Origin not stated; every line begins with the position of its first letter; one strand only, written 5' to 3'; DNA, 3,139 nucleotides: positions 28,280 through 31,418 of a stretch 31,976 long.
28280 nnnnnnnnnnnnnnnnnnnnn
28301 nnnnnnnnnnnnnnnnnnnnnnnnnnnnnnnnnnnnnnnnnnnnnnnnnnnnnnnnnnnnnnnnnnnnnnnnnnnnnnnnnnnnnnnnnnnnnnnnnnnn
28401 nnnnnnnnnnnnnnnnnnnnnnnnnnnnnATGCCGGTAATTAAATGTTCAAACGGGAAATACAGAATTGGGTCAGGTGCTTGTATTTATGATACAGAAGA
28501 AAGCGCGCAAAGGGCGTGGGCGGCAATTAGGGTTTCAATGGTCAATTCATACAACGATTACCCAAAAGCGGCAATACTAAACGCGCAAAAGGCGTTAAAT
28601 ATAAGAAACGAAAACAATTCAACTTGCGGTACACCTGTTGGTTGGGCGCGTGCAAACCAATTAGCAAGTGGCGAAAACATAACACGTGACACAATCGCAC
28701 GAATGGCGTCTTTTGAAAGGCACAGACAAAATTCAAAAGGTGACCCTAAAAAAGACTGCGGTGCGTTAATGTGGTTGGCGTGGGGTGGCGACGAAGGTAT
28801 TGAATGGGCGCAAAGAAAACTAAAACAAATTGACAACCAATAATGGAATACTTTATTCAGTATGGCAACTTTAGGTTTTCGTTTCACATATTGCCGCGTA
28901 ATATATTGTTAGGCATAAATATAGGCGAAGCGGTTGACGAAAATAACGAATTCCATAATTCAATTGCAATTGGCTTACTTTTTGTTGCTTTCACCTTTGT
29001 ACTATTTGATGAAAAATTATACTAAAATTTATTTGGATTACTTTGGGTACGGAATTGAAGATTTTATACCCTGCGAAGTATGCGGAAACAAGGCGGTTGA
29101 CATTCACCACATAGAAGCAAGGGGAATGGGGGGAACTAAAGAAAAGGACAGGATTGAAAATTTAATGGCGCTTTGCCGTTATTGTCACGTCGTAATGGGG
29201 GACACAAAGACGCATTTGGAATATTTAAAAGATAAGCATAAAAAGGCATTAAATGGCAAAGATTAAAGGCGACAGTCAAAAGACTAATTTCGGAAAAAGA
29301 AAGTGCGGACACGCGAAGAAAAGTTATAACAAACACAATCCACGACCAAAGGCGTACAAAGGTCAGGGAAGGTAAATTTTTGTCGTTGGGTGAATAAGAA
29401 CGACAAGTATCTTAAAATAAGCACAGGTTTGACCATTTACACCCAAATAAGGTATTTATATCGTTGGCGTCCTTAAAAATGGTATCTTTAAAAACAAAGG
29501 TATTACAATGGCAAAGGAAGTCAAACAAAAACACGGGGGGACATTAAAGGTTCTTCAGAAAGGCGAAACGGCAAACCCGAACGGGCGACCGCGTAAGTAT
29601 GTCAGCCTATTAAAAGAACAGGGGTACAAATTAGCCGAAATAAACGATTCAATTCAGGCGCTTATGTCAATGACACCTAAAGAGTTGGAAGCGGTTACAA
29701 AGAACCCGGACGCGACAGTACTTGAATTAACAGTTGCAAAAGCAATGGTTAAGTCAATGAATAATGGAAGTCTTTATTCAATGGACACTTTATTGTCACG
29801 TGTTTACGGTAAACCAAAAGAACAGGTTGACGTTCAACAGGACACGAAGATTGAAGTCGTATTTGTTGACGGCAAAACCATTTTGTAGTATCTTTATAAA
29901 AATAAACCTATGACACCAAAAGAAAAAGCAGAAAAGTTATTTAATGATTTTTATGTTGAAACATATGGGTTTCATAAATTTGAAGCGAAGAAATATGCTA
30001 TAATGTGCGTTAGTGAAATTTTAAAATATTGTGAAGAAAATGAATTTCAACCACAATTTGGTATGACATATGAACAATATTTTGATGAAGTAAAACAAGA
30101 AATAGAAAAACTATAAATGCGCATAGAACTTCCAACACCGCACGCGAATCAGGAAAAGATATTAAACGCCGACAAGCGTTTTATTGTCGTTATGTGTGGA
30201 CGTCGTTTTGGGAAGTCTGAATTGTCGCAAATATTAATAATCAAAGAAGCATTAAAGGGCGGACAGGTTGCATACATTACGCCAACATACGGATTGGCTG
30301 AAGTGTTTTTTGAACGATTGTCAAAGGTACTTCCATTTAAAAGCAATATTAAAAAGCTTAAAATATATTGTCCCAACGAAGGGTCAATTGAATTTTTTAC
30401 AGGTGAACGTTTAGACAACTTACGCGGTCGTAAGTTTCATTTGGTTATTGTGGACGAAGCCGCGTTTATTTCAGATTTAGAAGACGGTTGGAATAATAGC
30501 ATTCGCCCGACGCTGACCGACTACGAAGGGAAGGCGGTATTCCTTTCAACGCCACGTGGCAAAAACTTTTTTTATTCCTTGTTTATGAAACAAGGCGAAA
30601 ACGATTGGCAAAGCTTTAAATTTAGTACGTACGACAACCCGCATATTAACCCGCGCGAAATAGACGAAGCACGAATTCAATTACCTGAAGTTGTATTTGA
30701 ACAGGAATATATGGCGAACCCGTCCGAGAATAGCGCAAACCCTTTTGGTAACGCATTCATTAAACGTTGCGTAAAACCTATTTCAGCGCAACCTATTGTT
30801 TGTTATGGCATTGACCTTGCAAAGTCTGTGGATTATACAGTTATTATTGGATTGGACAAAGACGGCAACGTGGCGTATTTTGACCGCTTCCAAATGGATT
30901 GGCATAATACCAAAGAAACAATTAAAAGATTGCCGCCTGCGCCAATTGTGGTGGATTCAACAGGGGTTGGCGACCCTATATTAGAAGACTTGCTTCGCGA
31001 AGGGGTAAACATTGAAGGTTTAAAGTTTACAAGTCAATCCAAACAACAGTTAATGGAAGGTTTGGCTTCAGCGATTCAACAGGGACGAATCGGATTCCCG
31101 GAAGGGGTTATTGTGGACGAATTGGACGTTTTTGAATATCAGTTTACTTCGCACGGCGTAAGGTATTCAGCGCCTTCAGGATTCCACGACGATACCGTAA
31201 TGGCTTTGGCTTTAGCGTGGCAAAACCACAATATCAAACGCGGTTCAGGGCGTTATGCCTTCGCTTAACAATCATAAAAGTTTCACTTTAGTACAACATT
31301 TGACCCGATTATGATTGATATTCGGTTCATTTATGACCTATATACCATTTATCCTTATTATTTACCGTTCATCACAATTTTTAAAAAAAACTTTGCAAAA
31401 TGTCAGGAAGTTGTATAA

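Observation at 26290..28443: Phage-borne LpxA-like acyltransferase + GT2 + GT-B glycosyltransferase cassette in a genome with no lysogeny genes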

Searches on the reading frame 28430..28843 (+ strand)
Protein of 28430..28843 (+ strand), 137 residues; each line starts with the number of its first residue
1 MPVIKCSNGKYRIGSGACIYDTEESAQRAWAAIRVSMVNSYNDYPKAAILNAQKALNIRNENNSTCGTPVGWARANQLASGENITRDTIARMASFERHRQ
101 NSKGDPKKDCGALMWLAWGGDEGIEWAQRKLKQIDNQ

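Call 3: search_protein_families(library=pfam, proteins=[window:28430-28843:+], max_evalue=0.1)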
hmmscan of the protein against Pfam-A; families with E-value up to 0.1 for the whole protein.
window:28430-28843:+ (137 aa): 0 families

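Call 5: search_protein_families(library=phrogs, proteins=[window:28430-28843:+], max_evalue=0.01)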
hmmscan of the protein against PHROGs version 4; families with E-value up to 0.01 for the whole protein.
window:28430-28843:+ (137 aa): 1 family
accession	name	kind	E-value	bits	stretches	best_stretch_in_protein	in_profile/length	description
phrog_2859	-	unknown function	1.6e-12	47.2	1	8-129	134-259/740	-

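Call 104: search_protein_families(library=padloc, proteins=[window:28430-28843:+], max_evalue=0.01)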
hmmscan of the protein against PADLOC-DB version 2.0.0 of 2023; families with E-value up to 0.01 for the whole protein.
window:28430-28843:+ (137 aa): 0 families

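Call 114: search_solved_structures(query=window:28430-28843:+, max_evalue=10)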
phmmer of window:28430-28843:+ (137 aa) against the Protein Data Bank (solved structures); distinct sequences matched with E-value up to 10: 0.

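Call 115: search_dna_similar(query=window:28430-28843:+, collection=phages, mode=protein, max_rows=25, max_evalue=0.001, rows=spread)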
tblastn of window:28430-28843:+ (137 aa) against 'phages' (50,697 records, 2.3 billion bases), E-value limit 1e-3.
Records with a match: 31; places in all: 31; records where one place covers at least 80% of the query: 0.
Best place of each record, by identity: 60-80% 2; <60% 29.
By first word of the organism name: Vibrio 8; Roseobacter 7; Halorubrum 5; Synechococcus 4; Halogranum 2; Pseudomonas 2; Salicola 1; uncultured 1; Limnohabitans 1.
By host as written in the record: Vibrio cyclitrophicus 4; Roseobacter sp. FZCC0197 3; Halogranum sp. SS5-1 2; Halorubrum sp. s5a-3 2; Halorubrum sp. 2; - 2; Vibrio splendidus 2; Synechococcus sp. CB0101 2; and 10 more.
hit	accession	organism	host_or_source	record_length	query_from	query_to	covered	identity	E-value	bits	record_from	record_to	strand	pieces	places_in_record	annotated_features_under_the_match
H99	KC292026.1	Halogranum tailed virus 1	Halogranum sp. SS5-1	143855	40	130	66%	61.5%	1e-30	120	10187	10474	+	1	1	11: prohead protease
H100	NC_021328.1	Halogranum tailed virus 1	Halogranum sp. SS5-1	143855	40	130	66%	61.5%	1e-30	120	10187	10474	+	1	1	11: prohead protease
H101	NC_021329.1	Halorubrum tailed virus 4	Halorubrum sp. s5a-3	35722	43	135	68%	57.7%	8e-28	112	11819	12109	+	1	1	30: hypothetical protein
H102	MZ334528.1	Halorubrum tailed virus 28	Halorubrum sp.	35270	40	131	67%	54.6%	2e-26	108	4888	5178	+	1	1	portal protein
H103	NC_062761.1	Halorubrum tailed virus 28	Halorubrum sp.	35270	40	131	67%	54.6%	2e-26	108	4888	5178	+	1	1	head morphogenesis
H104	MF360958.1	Salicola phage SCTP-2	Salicola sp. PV4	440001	45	136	67%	53.0%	2e-25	105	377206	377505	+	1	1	459: hypothetical protein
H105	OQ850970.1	Halorubrum tailed virus BLv36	Halorubrum sp. BL36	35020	40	135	70%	42.0%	4e-17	82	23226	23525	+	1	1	hypothetical protein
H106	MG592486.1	Vibrio phage 1.112.O._10N.286.46.B11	Vibrio lentus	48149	36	128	68%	39.8%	3e-9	59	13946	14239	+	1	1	coil containing protein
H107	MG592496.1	Vibrio phage 1.122.A._10N.286.46.F8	Vibrio cyclitrophicus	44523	52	136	62%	37.4%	5e-9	59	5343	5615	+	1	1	coil containing protein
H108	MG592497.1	Vibrio phage 1.122.B._10N.286.46.F8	Vibrio cyclitrophicus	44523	52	136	62%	37.4%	5e-9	59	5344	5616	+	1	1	coil containing protein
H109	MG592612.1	Vibrio phage 1.247.A._10N.261.54.E12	Vibrio splendidus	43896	52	134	61%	38.2%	2e-8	57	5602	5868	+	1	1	coil containing protein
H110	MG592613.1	Vibrio phage 1.247.B._10N.261.54.E12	Vibrio splendidus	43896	52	134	61%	38.2%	2e-8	57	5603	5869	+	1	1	coil containing protein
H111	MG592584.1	Vibrio phage 1.214.O._10N.222.54.F11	Vibrio cyclitrophicus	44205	52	134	61%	37.0%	7e-8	55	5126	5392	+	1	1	coil containing protein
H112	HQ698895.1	Synechococcus phage S-CBS4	Synechococcus sp. CB0101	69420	67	137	52%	43.1%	3e-9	59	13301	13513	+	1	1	hypothetical protein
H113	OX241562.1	Vibrio phage 150E35-1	Seawater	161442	68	133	48%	45.7%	2e-8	57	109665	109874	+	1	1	putative Protein of unknown function DUF2945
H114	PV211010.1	Roseobacter phage CRP-811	Roseobacter sp. FZCC0198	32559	49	137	65%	33.0%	4e-7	53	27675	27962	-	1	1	major capsid protein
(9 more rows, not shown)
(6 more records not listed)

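Call 116: get_annotated_region(hit=H114, flank=2500)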
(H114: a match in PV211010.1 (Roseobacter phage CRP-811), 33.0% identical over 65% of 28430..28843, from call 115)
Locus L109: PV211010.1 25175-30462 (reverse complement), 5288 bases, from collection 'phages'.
description: Roseobacter phage CRP-811, complete genome.
organism: Roseobacter phage CRP-811 (NCBI taxid 3417980)
taxonomy: Viruses; Duplodnaviria; Heunggongvirae; Uroviricota; Caudoviricetes
host: Roseobacter sp. FZCC0198; source: seawater; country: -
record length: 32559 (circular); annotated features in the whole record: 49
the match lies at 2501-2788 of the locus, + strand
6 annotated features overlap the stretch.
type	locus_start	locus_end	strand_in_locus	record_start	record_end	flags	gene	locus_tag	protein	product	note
CDS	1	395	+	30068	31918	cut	-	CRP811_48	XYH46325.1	terminase large subunit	-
CDS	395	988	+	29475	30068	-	-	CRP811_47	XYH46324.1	hypothetical protein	-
CDS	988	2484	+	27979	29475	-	-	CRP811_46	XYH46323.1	portal protein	-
CDS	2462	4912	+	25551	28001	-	-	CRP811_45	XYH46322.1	major capsid protein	-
CDS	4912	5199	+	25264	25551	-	-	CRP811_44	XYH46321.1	hypothetical protein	-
CDS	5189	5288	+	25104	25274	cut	-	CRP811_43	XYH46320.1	hypothetical protein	-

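Call 117: get_annotated_region(hit=H103, flank=2500)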
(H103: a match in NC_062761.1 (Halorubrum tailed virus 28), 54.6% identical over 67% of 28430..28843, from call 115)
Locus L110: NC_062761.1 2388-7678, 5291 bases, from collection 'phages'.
description: Halorubrum virus HRTV-28, complete genome.
organism: Halorubrum tailed virus 28 (NCBI taxid 2878009)
taxonomy: Viruses; Duplodnaviria; Heunggongvirae; Uroviricota; Caudoviricetes; Suolaviridae; Pormufvirus; Pormufvirus HRTV28
host: Halorubrum sp.; source: solar saltern; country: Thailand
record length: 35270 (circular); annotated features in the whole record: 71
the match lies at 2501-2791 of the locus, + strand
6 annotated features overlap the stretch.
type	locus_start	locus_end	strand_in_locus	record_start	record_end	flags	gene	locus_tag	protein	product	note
CDS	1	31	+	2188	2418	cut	-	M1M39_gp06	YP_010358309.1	putative antitoxin VapB3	-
CDS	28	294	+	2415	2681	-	-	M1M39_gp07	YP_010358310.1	hypothetical protein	-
CDS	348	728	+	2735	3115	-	-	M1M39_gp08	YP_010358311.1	hypothetical protein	-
CDS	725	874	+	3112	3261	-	-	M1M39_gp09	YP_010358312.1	hypothetical protein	-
CDS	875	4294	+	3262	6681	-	-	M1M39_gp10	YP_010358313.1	head morphogenesis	C-terminal region contains Mu gpF-like domain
CDS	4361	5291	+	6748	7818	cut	-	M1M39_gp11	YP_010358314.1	prohead protease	-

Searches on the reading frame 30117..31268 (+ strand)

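Call 11: search_protein_families(library=phrogs, proteins=[window:30117-31268:+], max_evalue=0.001)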
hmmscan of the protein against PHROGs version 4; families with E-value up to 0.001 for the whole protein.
window:30117-31268:+ (383 aa): 9 families
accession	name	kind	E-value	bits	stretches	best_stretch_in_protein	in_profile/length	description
phrog_2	-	head and packaging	3.7e-47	162.6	1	6-375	264-596/807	terminase large subunit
phrog_7579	-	head and packaging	1.1e-16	61.8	1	7-207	4-218/239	terminase large subunit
phrog_38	-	head and packaging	2.2e-15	57.4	1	184-378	502-710/760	terminase large subunit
phrog_9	-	head and packaging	4.7e-06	26.7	1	23-138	226-350/812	terminase large subunit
phrog_5909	-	head and packaging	2.4e-05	24.6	1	268-379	155-276/285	terminase large subunit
phrog_5713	-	head and packaging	3.5e-05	24.8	1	259-372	7-126/143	terminase large subunit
phrog_27743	-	unknown function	6.8e-05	23.6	0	278-371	99-212/233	-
phrog_24361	-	head and packaging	8.3e-05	23.4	1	301-369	71-136/162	terminase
phrog_5902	-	unknown function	9.6e-05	22.8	1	106-184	155-237/359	-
